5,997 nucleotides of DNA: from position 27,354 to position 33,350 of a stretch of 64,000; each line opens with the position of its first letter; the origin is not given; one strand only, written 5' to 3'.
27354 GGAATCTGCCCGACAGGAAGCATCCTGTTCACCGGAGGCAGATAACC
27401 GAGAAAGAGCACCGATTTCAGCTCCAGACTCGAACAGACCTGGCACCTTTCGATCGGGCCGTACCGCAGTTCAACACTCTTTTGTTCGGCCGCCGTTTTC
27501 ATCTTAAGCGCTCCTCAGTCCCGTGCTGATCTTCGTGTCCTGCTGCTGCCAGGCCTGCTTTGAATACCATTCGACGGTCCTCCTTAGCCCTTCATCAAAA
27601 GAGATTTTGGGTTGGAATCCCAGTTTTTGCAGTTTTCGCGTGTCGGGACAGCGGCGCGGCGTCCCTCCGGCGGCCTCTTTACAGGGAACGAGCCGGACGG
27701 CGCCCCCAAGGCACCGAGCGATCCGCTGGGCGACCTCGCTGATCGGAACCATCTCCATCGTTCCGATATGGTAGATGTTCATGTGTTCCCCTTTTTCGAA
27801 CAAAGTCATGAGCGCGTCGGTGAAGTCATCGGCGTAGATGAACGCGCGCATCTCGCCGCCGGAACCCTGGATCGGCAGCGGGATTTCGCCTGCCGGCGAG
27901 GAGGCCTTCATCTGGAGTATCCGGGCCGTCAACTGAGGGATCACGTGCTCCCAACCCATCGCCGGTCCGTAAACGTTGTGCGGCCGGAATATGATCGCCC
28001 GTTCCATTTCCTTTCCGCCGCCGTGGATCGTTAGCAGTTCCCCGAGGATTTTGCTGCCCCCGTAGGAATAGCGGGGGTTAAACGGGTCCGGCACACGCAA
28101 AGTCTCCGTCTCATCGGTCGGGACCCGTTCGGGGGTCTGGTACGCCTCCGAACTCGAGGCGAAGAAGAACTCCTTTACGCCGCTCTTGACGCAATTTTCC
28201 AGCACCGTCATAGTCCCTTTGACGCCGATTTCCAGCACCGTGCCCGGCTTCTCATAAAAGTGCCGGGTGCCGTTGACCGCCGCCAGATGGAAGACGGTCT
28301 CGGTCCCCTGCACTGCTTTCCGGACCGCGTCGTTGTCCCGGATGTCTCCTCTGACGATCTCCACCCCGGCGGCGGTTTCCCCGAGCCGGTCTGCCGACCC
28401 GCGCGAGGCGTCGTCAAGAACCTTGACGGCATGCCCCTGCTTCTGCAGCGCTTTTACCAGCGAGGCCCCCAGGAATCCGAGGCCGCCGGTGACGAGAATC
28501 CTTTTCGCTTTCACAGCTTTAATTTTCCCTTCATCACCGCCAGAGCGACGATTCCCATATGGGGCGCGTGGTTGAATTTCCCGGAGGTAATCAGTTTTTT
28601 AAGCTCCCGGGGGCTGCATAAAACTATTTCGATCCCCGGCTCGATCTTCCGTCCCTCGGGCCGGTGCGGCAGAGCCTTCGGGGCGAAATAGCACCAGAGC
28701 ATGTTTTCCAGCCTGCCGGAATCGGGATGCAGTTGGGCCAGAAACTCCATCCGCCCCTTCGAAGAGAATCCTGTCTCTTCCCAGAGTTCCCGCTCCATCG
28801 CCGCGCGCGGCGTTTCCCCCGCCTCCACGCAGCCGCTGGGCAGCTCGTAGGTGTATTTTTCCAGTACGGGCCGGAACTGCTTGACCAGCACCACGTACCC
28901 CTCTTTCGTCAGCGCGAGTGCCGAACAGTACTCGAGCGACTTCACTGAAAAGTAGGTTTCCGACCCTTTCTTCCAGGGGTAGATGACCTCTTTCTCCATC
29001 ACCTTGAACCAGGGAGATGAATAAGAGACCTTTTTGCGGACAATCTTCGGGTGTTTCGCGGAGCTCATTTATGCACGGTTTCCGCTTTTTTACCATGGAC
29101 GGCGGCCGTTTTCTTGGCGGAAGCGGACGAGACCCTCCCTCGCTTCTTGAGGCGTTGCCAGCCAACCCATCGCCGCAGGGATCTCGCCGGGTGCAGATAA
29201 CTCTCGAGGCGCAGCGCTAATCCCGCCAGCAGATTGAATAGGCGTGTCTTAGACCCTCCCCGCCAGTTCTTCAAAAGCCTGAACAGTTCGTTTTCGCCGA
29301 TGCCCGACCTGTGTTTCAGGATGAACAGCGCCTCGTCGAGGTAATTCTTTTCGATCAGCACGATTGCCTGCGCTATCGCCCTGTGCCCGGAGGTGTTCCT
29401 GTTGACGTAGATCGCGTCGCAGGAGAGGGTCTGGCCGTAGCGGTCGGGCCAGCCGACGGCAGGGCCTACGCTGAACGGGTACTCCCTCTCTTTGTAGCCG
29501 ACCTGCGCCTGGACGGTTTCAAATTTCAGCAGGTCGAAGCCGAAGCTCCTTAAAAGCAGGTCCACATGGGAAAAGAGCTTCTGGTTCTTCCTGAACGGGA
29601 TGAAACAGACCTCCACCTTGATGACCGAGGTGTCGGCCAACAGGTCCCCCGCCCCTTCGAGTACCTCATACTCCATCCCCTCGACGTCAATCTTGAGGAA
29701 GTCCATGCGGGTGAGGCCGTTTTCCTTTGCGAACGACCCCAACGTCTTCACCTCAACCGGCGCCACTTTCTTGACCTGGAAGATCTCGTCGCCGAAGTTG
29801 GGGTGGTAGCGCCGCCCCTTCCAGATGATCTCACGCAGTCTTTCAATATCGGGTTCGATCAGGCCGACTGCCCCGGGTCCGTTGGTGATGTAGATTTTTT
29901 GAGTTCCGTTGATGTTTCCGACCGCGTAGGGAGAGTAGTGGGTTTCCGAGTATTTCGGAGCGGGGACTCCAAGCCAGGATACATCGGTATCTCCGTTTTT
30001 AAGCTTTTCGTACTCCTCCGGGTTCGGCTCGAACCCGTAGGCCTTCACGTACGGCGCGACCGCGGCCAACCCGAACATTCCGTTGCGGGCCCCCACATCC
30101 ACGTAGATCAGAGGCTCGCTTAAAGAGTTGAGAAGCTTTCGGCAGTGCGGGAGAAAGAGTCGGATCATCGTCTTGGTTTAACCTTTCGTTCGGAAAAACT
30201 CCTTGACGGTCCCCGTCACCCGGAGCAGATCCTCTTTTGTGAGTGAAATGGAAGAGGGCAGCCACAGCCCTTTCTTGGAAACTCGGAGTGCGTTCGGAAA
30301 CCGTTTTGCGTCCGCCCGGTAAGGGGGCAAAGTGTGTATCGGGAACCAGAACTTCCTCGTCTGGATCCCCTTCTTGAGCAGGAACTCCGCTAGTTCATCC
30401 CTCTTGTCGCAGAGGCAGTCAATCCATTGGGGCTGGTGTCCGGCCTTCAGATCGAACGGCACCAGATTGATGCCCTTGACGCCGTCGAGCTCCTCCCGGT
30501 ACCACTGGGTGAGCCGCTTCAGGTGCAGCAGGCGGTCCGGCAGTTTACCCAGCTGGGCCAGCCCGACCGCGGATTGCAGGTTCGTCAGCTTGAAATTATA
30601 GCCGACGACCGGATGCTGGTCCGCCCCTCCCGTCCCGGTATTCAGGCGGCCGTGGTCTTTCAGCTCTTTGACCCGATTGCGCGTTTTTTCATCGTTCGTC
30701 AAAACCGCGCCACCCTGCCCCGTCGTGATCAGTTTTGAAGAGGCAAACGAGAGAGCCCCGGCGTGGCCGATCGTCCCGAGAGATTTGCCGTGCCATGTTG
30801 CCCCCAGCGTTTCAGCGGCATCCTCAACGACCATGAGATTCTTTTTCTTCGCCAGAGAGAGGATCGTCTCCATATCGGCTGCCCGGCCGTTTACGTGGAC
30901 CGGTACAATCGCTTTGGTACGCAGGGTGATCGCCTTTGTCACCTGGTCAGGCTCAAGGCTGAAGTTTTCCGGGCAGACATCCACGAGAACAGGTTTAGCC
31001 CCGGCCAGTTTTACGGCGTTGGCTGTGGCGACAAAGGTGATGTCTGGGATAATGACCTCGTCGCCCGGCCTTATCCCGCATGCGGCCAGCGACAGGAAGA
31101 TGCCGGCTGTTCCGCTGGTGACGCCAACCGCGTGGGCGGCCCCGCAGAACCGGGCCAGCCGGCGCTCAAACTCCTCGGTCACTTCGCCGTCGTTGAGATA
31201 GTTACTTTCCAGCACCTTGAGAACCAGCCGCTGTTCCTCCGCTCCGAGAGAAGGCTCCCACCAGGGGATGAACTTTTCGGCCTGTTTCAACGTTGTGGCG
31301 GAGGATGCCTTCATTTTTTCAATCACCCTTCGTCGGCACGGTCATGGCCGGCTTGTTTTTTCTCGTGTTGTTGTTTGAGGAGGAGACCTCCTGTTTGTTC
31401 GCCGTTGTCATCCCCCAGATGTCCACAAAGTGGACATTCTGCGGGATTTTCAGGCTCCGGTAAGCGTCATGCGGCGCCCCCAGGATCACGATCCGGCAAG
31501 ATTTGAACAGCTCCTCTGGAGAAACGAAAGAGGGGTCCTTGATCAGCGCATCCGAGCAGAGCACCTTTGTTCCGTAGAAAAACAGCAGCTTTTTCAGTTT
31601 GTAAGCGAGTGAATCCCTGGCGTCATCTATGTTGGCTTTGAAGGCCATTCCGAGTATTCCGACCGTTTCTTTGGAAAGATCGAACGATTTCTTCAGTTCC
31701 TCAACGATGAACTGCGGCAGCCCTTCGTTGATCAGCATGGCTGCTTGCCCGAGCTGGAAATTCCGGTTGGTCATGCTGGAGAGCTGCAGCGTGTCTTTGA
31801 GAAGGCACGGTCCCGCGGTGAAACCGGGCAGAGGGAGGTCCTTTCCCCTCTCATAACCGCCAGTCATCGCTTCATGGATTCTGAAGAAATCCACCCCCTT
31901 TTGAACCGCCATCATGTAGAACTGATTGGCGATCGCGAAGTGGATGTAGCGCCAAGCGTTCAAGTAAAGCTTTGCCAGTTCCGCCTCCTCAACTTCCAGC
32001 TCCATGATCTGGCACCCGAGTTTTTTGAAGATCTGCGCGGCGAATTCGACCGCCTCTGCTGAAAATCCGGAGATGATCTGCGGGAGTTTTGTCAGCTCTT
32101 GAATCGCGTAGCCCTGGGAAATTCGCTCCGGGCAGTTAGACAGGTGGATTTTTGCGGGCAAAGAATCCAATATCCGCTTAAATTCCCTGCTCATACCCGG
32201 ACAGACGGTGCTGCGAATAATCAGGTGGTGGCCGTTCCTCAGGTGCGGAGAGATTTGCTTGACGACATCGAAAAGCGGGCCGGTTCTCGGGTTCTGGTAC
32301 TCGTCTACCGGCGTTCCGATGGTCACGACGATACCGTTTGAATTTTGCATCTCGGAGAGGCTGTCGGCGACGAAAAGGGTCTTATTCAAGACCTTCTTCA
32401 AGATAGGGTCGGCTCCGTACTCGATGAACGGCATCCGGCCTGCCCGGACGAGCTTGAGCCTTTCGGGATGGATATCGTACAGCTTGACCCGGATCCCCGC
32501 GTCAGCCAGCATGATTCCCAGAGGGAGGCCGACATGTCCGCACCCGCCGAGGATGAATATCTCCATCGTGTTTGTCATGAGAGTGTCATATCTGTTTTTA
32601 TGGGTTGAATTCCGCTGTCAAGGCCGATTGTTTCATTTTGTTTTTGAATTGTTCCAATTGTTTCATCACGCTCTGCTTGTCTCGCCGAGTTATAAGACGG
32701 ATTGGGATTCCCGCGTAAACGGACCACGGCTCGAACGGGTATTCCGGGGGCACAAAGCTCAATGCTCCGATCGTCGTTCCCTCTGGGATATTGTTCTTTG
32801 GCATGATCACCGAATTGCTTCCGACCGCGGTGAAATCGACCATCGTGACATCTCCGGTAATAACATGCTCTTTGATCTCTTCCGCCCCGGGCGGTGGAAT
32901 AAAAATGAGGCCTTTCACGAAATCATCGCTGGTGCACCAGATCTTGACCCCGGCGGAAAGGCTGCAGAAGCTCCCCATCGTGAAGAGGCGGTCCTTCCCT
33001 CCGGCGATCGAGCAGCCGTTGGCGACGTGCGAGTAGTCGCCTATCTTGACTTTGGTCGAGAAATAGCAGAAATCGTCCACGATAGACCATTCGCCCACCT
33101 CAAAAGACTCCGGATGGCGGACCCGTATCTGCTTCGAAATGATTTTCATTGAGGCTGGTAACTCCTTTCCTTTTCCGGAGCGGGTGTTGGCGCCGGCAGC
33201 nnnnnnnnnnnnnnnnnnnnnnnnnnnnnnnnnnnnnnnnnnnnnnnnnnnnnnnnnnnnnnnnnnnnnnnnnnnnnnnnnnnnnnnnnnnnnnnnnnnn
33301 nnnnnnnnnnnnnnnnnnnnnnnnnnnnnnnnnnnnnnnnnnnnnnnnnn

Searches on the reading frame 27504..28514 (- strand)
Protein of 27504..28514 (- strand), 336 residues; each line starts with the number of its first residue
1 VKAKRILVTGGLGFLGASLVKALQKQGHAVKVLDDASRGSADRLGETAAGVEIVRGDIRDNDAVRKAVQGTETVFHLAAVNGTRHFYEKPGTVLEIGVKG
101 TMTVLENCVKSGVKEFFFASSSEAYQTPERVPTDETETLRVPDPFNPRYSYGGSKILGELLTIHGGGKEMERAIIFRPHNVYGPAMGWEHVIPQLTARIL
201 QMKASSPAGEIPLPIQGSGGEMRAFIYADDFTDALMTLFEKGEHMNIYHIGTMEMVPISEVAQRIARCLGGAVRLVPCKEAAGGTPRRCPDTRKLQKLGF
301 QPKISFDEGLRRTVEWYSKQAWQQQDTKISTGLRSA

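Call 4: search_protein_families(library=pfam, proteins=[window:27504-28514:-], max_evalue=0.01)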
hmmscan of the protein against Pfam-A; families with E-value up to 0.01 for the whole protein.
window:27504-28514:- (336 aa): 10 families
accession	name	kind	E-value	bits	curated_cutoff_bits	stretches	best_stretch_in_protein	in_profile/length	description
PF01370.27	Epimerase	-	2e-46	158.8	20.9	1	6-251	1-240/240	NAD dependent epimerase/dehydratase family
PF16363.11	GDP_Man_Dehyd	-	5.4e-37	128.4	27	1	7-313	1-332/332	GDP-mannose 4,6 dehydratase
PF01073.25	3Beta_HSD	-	1.3e-24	87.2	22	1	7-185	1-185/280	3-beta hydroxysteroid dehydrogenase/isomerase family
PF04321.23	RmlD_sub_bind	-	1.3e-13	51.2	27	1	5-184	2-154/287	RmlD substrate binding domain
PF13460.12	NAD_binding_10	-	4.8e-12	46.6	27.2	1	10-135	1-113/184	NAD(P)H-binding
PF05368.20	NmrA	-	1.4e-11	45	27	1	3-121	2-107/298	NmrA-like family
PF07993.18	NAD_binding_4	-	1.5e-10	41.1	20.1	1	8-189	1-216/258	Male sterility protein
PF02719.21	Polysacc_synt_2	-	6.2e-10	39.2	20.2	1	6-124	1-131/293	Polysaccharide biosynthesis protein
PF08659.16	KR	-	3.7e-06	27.4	22.6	1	6-122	3-136/180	KR domain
PF00106.31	adh_short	-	9.3e-05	22.4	26.6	1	4-72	1-72/195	short chain dehydrogenase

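Call 5: search_protein_families(library=ncbifam, proteins=[window:27504-28514:-], max_evalue=0.01)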
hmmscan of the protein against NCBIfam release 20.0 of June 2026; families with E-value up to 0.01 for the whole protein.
window:27504-28514:- (336 aa): 60 families (the best 25 are shown)
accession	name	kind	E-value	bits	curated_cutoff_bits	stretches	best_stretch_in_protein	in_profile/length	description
TIGR01181.1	dTDP_gluc_dehyt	equivalog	1e-39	136.6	365.1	1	5-323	1-317/321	dTDP-glucose 4,6-dehydratase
TIGR04180.1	EDH_00030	hypoth_equivalog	2.9e-34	118.5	475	1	6-276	1-263/297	NAD-dependent 4,6-dehydratase LegB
TIGR01179.1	galE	equivalog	2.2e-31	108.9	262.3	1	5-320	1-328/332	UDP-glucose 4-epimerase GalE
NF042422.1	oxyalk_red_OleD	equivalog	2.4e-26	92.9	580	1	5-199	2-184/329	2-alkyl-3-oxoalkanoate reductase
TIGR03466.1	HpnA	hypoth_equivalog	4.5e-25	88.2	367.65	1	5-270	2-247/327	hopanoid-associated sugar epimerase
NF047922.1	GDPFucSynFcl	equivalog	8.3e-25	87.9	500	1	3-320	2-304/308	GDP-L-fucose synthase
TIGR02197.1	heptose_epim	equivalog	3e-23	82.5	274.6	1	6-319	1-315/316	ADP-glyceromanno-heptose 6-epimerase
NF042423.1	oxyalk_red_Shew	equivalog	6.9e-21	74.6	580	1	2-198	7-189/331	2-alkyl-3-oxoalkanoate reductase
NF008872.0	PRK11908.1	equivalog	2.1e-19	69.8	294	1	4-266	2-268/349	bifunctional UDP-4-keto-pentose/UDP-xylose synthase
TIGR02622.1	CDP_4_6_dhtase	equivalog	7.9e-18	64.7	278.45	1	2-144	3-153/352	CDP-glucose 4,6-dehydratase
NF052578.1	StrlDmthSdmBMthl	equivalog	2.1e-17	63.9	600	1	6-264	3-240/328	sterol demethylase protein SdmB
NF007582.0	PRK10217.1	equivalog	2.8e-17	62.8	698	1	4-325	2-340/355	dTDP-glucose 4,6-dehydratase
NF007490.0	PRK10084.1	subfamily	4.2e-16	58.9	649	1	5-324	2-342/361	dTDP-glucose 4,6-dehydratase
NF043036.1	ErythonDh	equivalog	7.3e-16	58.3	325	1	5-161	2-159/321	D-erythronate dehydrogenase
NF041293.1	G6PDh_Azf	equivalog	1.5e-14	54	400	1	4-161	3-162/252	NAD-dependent glucose-6-phosphate dehydrogenase Azf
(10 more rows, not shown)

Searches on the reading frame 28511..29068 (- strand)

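Call 4: search_protein_families(library=pfam, proteins=[window:28511-29068:-], max_evalue=0.01)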
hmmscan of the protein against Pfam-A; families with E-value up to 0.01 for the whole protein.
window:28511-29068:- (185 aa): 1 family
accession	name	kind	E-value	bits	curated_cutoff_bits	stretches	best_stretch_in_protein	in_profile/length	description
PF00293.34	NUDIX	-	3.3e-13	50.2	21.1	1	54-156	12-118/134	NUDIX domain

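Call 5: search_protein_families(library=ncbifam, proteins=[window:28511-29068:-], max_evalue=0.01)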
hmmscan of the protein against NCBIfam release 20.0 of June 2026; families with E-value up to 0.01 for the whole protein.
window:28511-29068:- (185 aa): 15 families
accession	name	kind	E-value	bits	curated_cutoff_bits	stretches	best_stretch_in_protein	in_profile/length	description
NF008736.0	PRK11762.1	equivalog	2.2e-14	53.4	169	1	3-180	4-178/186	ADP compounds hydrolase NudE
TIGR02705.1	nudix_YtkD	equivalog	1.3e-07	31.3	154.4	1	73-114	46-86/156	RNA deprotection pyrophosphohydrolase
NF006530.0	PRK08999.1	equivalog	5.5e-07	28.9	245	1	45-108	6-69/315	Nudix family hydrolase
NF008044.0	PRK10776.1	equivalog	1.3e-06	28.3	148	1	73-119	32-78/130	8-oxo-dGTP diphosphatase MutT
NF001938.0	PRK00714.1-5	equivalog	4.3e-06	26.2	116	1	55-104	23-77/172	RNA pyrophosphohydrolase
NF041652.1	Nud_hyd_Dein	equivalog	5.6e-06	26.7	200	1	57-117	25-90/152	Nudix hydrolase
TIGR00586.1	mutt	equivalog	3e-05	24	97.9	1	73-104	33-64/129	8-oxo-dGTP diphosphatase MutT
NF001935.0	PRK00714.1-2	equivalog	6.7e-05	22.4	259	1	70-103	29-62/183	RNA pyrophosphohydrolase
NF001934.0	PRK00714.1-1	equivalog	8.2e-05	22.1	241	1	57-104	20-63/176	RNA pyrophosphohydrolase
NF001937.0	PRK00714.1-4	equivalog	0.00013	21.6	139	1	71-104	30-63/161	RNA pyrophosphohydrolase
NF007834.0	PRK10546.1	equivalog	0.00093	19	156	1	53-104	11-62/135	pyrimidine (deoxy)nucleoside triphosphate diphosphatase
NF001936.0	PRK00714.1-3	equivalog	0.00094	19.1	118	1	73-102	36-65/155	RNA pyrophosphohydrolase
NF052459.1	OxoGTPPhMutT1Mycb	equivalog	0.0021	17.2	475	1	73-104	30-61/292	8-oxo-(d)GTP phosphatase MutT1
NF001299.0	PRK00241.1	equivalog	0.0024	17.4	158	1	52-102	141-189/263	NAD(+) diphosphatase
TIGR00052.1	TIGR00052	subfamily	0.0058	16.2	79.55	1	54-119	54-126/188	nudix-type nucleoside diphosphatase, YffH/AdpP family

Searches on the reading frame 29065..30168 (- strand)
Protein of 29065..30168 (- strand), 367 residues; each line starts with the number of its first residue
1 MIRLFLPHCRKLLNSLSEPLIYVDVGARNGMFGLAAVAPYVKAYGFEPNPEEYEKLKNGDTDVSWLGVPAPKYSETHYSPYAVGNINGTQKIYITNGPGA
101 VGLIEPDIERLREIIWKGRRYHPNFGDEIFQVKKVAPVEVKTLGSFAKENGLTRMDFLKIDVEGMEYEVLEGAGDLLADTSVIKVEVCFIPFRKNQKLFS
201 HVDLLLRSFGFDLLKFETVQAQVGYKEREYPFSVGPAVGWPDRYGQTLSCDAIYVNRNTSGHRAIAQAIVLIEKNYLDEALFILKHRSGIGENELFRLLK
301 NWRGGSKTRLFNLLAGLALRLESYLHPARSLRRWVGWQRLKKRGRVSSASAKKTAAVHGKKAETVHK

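Call 4: search_protein_families(library=pfam, proteins=[window:29065-30168:-], max_evalue=0.01)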
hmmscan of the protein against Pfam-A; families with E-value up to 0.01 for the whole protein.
window:29065-30168:- (367 aa): 1 family
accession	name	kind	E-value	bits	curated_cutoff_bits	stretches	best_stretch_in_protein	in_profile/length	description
PF05050.19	Methyltransf_21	-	7.1e-22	78.8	22.7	1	24-212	1-172/173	Methyltransferase FkbM domain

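Call 5: search_protein_families(library=ncbifam, proteins=[window:29065-30168:-], max_evalue=0.01)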
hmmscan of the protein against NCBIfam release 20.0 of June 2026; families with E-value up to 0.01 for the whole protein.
window:29065-30168:- (367 aa): 1 family
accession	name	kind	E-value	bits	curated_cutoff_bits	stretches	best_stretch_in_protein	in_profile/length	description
TIGR01444.1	fkbM_fam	subfamily_domain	3.9e-17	63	37.7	1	22-187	2-142/143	FkbM family methyltransferase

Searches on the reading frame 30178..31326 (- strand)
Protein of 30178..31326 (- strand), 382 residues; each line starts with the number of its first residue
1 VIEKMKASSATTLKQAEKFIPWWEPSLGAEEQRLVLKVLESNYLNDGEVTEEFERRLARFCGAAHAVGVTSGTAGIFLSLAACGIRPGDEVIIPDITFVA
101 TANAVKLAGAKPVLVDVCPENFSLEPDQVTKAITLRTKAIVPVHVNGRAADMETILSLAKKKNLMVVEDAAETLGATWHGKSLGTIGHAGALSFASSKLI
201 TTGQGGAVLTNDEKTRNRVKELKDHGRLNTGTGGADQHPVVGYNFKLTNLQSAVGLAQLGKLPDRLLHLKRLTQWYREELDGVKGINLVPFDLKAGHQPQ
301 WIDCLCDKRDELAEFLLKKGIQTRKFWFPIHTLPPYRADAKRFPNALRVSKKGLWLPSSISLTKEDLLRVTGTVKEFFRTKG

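Call 26: search_protein_families(library=pfam, proteins=[window:30178-31326:-], max_evalue=0.001)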
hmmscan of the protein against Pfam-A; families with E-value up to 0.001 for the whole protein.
window:30178-31326:- (382 aa): 5 families
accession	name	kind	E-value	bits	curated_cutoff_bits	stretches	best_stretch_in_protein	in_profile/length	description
PF01041.23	DegT_DnrJ_EryC1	-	1.7e-103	347.1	19.8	1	27-374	3-359/360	DegT/DnrJ/EryC1/StrS aminotransferase family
PF00155.27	Aminotran_1_2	-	2.9e-12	46.9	19.7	1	46-171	40-187/361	Aminotransferase class I and II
PF01053.26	Cys_Met_Meta_PP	-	6.8e-08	31.9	27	1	50-171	54-175/381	Cys/Met metabolism PLP-dependent enzyme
PF01212.27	Beta_elim_lyase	-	2.7e-06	27.4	27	1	46-224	30-225/288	Beta-eliminating lyase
PF00266.25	Aminotran_5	-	2.8e-06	27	21.5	1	49-175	44-181/371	Aminotransferase class-V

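Call 40: search_protein_families(library=ncbifam, proteins=[window:30178-31326:-], max_evalue=1e-10)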
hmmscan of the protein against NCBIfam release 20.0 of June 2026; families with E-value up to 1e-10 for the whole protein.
window:30178-31326:- (382 aa): 11 families
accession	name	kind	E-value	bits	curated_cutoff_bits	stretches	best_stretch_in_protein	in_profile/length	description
TIGR04181.1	NHT_00031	hypoth_equivalog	2.8e-87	292.9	420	1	21-359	2-359/359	LegC family aminotransferase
TIGR03588.1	PseC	equivalog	3.3e-71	240.2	423.5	1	20-377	2-379/380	UDP-4-amino-4,6-dideoxy-N-acetyl-beta-L-altrosamine transaminase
TIGR04427.1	PLP_DesI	equivalog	4.8e-63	213.6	650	1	37-374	40-379/390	dTDP-4-dehydro-6-deoxyglucose aminotransferase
NF008658.2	PRK11658.1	equivalog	2.4e-62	210.8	631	1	17-377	2-376/379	UDP-4-amino-4-deoxy-L-arabinose aminotransferase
NF008687.0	PRK11706.1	equivalog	5.7e-61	206.3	375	1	20-378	2-374/375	dTDP-4-amino-4,6-dideoxygalactose transaminase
TIGR02379.1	ECA_wecE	subfamily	1.9e-52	178.3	434.85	1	20-376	2-373/376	dTDP-4-amino-4,6-dideoxy-D-glucose transaminase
NF011936.0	PRK15407.1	equivalog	8e-50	169.8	423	1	12-237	29-262/440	lipopolysaccharide biosynthesis protein RfbH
NF041364.1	GntC_guanitoxin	equivalog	1.5e-13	50.4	415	1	65-169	61-173/356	guanitoxin biosynthesis PLP-dependent (S)-gamma-hydroxy-L-arginine cyclodehydratase GntC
NF005816.0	PRK07682.1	equivalog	5.2e-12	45.1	620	1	69-169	95-202/390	aminotransferase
NF006569.0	PRK09082.1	subfamily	2e-11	43.7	420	1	50-169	77-202/386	methionine aminotransferase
NF004621.0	PRK05957.1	equivalog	5e-11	41.9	498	1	65-147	90-171/389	pyridoxal phosphate-dependent aminotransferase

It may supply a diamino precursor for a legionaminic-type acid, or a separate sugar. The LegC family model scores 293 bits, below its cutoff of 420 (call 40).

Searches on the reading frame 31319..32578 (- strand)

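Call 26: search_protein_families(library=pfam, proteins=[window:31319-32578:-], max_evalue=0.001)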
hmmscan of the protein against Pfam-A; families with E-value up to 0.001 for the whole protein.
window:31319-32578:- (419 aa): 3 families
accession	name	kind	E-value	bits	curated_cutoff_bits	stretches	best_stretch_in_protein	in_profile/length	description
PF03721.20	UDPG_MGDP_dh_N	-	5.5e-29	101.5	27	1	6-178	2-181/187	UDP-glucose/GDP-mannose dehydrogenase family, NAD binding domain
PF03720.21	UDPG_MGDP_dh_C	-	3e-10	40.8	30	1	307-380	1-90/103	UDP-glucose/GDP-mannose dehydrogenase family, UDP binding domain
PF00984.24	UDPG_MGDP_dh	-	3e-09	37.3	25.4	1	197-285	1-93/94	UDP-glucose/GDP-mannose dehydrogenase family, central domain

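Call 40: search_protein_families(library=ncbifam, proteins=[window:31319-32578:-], max_evalue=1e-10)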
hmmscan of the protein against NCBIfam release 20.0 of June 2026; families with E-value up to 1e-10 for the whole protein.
window:31319-32578:- (419 aa): 6 families
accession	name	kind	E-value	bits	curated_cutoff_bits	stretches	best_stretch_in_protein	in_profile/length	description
TIGR03026.1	NDP-sugDHase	subfamily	2.4e-72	244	189.8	1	6-377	2-395/413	nucleotide sugar dehydrogenase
NF040825.1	UDPMaNacDH_Arch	equivalog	2.9e-43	148.3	750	1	6-377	2-381/418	UDP-N-acetyl-D-mannosamine dehydrogenase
NF047673.2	TeichurnBiosyTuaD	equivalog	9.4e-30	104.1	700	1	12-343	8-350/439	UDP-glucose 6-dehydrogenase TuaD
NF008286.0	PRK11064.1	equivalog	6.7e-29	100.7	459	1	12-332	10-349/420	UDP-N-acetyl-D-mannosamine dehydrogenase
NF041297.1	UDPGDh_AglM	equivalog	6.8e-27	94.4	670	1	5-344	1-357/429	UDP-glucose 6-dehydrogenase AglM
NF011729.0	PRK15182.1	equivalog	7.1e-16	58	592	1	7-345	9-356/425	Vi polysaccharide biosynthesis UDP-N-acetylglucosamine C-6 dehydrogenase TviB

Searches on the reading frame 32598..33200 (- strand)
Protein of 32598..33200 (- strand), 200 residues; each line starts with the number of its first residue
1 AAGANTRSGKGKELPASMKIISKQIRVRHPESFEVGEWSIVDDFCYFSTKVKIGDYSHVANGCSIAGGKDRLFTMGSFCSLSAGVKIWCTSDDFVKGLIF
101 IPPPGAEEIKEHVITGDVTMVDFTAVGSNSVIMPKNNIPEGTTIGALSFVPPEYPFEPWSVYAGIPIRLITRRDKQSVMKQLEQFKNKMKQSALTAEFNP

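Call 26: search_protein_families(library=pfam, proteins=[window:32598-33200:-], max_evalue=0.001)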
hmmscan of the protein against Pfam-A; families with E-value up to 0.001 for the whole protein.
window:32598-33200:- (200 aa): 2 families
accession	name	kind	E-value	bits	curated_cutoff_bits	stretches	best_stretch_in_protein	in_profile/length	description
PF00132.30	Hexapep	-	1.6e-08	34.4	27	0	39-67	8-36/36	Bacterial transferase hexapeptide (six repeats)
PF21711.3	DCTN5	-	0.00051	20.2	40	0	56-167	39-151/182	Dynactin subunit 5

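Call 40: search_protein_families(library=ncbifam, proteins=[window:32598-33200:-], max_evalue=1e-10)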
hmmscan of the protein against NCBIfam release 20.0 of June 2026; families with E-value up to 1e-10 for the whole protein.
window:32598-33200:- (200 aa): 0 families
